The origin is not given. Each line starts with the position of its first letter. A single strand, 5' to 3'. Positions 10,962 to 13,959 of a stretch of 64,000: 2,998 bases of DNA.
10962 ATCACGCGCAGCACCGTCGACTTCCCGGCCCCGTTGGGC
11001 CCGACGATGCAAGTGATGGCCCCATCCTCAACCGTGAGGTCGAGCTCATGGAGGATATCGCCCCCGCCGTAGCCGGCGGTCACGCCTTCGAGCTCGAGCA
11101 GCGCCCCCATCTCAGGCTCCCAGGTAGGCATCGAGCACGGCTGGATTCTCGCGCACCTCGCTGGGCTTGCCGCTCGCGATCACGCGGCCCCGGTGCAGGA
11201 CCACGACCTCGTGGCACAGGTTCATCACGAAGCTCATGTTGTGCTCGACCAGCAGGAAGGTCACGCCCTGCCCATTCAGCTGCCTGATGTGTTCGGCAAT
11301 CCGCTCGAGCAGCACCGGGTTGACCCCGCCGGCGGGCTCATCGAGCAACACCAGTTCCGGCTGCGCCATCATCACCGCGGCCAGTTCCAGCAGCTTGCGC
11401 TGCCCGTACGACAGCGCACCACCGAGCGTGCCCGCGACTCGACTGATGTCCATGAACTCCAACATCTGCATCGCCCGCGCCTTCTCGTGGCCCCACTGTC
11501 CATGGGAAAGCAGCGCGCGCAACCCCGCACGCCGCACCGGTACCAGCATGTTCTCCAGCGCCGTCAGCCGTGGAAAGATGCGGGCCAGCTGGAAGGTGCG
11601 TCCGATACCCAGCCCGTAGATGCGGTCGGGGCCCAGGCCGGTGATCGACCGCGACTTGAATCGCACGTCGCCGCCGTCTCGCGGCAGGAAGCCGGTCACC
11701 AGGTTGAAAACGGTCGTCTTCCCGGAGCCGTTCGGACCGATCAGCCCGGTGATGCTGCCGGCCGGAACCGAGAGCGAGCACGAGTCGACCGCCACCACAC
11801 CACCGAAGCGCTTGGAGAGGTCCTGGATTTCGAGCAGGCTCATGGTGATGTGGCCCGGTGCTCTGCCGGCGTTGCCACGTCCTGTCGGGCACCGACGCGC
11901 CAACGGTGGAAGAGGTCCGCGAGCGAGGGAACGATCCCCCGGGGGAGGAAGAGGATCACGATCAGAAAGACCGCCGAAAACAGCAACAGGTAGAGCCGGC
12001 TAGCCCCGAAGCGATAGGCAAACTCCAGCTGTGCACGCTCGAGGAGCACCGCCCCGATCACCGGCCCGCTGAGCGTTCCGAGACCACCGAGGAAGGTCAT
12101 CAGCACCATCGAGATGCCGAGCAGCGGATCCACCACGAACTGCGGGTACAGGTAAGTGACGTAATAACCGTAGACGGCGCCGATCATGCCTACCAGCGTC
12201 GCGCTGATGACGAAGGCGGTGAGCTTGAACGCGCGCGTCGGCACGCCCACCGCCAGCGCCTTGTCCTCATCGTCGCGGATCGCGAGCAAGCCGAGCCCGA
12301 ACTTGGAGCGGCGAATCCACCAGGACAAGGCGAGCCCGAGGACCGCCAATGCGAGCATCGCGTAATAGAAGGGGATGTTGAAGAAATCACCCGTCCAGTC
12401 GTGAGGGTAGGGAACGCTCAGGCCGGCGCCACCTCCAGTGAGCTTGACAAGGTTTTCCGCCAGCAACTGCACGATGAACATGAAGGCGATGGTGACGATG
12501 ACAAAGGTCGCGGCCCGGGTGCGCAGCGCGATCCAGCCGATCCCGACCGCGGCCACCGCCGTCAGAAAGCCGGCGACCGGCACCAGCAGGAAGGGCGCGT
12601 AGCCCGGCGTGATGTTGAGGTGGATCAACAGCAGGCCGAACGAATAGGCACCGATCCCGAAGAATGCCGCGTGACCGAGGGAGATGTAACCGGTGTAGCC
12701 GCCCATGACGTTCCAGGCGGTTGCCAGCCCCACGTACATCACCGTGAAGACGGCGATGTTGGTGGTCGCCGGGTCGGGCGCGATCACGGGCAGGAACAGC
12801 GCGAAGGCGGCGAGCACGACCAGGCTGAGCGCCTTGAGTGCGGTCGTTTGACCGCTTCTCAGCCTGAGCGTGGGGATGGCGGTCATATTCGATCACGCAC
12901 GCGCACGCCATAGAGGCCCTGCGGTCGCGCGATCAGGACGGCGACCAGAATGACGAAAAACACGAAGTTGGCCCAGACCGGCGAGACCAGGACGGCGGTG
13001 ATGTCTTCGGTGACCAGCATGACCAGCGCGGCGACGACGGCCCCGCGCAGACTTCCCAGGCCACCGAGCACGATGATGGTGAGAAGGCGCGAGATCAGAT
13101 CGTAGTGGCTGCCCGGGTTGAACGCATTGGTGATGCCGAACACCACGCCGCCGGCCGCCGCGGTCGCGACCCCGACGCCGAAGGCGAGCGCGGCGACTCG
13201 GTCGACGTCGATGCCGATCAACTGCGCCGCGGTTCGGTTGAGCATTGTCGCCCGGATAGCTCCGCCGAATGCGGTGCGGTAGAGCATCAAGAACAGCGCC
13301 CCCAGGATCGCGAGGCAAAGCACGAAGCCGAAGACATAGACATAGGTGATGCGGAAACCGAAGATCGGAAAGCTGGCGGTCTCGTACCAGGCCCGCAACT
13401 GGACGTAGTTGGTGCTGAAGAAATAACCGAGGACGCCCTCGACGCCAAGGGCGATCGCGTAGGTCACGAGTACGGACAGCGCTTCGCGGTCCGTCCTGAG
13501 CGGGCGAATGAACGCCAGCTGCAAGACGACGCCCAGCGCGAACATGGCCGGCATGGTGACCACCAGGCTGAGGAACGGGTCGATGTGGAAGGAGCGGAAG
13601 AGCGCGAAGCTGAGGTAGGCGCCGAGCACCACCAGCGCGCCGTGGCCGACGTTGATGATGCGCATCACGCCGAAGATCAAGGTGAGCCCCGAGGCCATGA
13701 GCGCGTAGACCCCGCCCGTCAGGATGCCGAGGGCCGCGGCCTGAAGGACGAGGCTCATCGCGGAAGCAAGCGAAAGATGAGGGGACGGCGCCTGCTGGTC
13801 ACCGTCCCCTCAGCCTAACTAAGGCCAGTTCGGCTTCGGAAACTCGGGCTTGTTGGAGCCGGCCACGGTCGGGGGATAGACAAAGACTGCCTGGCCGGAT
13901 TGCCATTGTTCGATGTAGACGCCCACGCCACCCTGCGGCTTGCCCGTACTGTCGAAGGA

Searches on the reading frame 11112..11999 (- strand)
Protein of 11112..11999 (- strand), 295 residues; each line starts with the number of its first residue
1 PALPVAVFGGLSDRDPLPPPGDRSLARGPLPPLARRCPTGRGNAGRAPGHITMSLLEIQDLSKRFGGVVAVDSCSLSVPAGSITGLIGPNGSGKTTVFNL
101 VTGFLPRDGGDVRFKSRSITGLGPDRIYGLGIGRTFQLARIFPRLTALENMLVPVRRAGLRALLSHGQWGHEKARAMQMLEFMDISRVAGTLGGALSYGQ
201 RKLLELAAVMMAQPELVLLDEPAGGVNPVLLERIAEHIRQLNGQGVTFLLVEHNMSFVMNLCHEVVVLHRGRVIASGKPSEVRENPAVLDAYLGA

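Call 13: search_protein_families(library=pfam, proteins=[window:11112-11999:-], max_evalue=0.00001)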
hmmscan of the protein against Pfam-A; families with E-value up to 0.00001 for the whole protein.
window:11112-11999:- (295 aa): 3 families
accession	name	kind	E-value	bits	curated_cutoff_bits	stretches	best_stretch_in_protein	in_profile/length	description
PF00005.33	ABC_tran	-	6.6e-27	95.2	25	1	72-223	2-136/137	ABC transporter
PF13304.12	AAA_21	-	6.2e-11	43.4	27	0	196-255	238-300/304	AAA domain, putative AbiEii toxin, Type IV TA system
PF12399.14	BCA_ABC_TP_C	-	2.7e-10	40.1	25.5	1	272-295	1-24/27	Branched-chain amino acid ATP-binding cassette transporter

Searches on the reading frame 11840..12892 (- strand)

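Call 13: search_protein_families(library=pfam, proteins=[window:11840-12892:-], max_evalue=0.00001)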
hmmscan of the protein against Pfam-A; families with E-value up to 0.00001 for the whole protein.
window:11840-12892:- (350 aa): 1 family
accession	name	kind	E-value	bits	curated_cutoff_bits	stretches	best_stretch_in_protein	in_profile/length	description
PF02653.21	BPD_transp_2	-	1.2e-35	123.4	26.8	1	44-312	3-268/269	Branched-chain amino acid transport system / permease component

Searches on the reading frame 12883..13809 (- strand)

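Call 13: search_protein_families(library=pfam, proteins=[window:12883-13809:-], max_evalue=0.00001)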
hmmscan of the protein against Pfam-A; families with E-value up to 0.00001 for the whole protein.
window:12883-13809:- (308 aa): 1 family
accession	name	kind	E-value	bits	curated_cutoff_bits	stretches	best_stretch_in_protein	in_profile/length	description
PF02653.21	BPD_transp_2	-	5.2e-33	114.8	26.8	1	28-292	5-269/269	Branched-chain amino acid transport system / permease component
